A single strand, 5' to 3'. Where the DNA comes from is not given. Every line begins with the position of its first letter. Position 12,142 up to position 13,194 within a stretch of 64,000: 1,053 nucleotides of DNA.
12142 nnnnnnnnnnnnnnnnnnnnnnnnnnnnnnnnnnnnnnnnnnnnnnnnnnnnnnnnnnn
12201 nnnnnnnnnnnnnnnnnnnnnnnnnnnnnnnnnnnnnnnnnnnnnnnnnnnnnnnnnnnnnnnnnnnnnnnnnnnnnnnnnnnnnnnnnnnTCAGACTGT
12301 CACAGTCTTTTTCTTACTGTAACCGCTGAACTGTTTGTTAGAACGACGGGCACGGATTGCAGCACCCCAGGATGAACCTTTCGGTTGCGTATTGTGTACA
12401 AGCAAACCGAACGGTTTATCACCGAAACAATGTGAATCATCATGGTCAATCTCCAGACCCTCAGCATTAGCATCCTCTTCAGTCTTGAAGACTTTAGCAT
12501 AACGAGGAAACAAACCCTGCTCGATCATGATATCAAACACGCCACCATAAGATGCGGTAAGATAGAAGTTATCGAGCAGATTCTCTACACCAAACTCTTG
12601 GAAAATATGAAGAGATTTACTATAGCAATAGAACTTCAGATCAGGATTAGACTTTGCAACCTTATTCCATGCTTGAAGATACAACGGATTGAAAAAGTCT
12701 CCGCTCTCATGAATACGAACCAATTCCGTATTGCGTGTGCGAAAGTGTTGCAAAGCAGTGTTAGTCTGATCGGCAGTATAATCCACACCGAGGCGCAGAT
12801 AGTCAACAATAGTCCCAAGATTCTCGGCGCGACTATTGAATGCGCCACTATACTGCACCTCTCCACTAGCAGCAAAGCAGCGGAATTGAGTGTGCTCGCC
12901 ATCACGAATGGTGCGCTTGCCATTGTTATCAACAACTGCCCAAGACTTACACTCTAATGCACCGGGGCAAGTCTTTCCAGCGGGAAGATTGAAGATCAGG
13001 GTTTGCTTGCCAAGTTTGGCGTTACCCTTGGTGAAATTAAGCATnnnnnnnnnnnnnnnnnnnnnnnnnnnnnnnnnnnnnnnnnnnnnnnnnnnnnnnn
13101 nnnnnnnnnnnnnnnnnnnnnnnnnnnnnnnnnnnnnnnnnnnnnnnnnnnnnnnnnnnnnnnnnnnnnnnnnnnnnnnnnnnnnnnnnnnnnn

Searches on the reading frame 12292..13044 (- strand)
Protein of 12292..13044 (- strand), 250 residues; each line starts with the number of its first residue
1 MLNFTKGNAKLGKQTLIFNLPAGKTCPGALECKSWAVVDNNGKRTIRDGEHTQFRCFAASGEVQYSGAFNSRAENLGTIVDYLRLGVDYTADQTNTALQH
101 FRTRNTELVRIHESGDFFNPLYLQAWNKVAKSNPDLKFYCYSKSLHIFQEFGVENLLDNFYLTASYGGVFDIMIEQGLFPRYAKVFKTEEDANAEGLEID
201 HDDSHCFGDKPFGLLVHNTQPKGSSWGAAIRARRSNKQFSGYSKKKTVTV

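Call 40: search_protein_families(library=phrogs, proteins=[window:12292-13044:-], max_evalue=0.00001)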
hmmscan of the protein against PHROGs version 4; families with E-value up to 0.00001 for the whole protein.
window:12292-13044:- (250 aa): 1 family
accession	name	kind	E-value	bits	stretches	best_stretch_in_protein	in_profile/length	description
phrog_1392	-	unknown function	1.6e-22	81.2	1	6-196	59-236/296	-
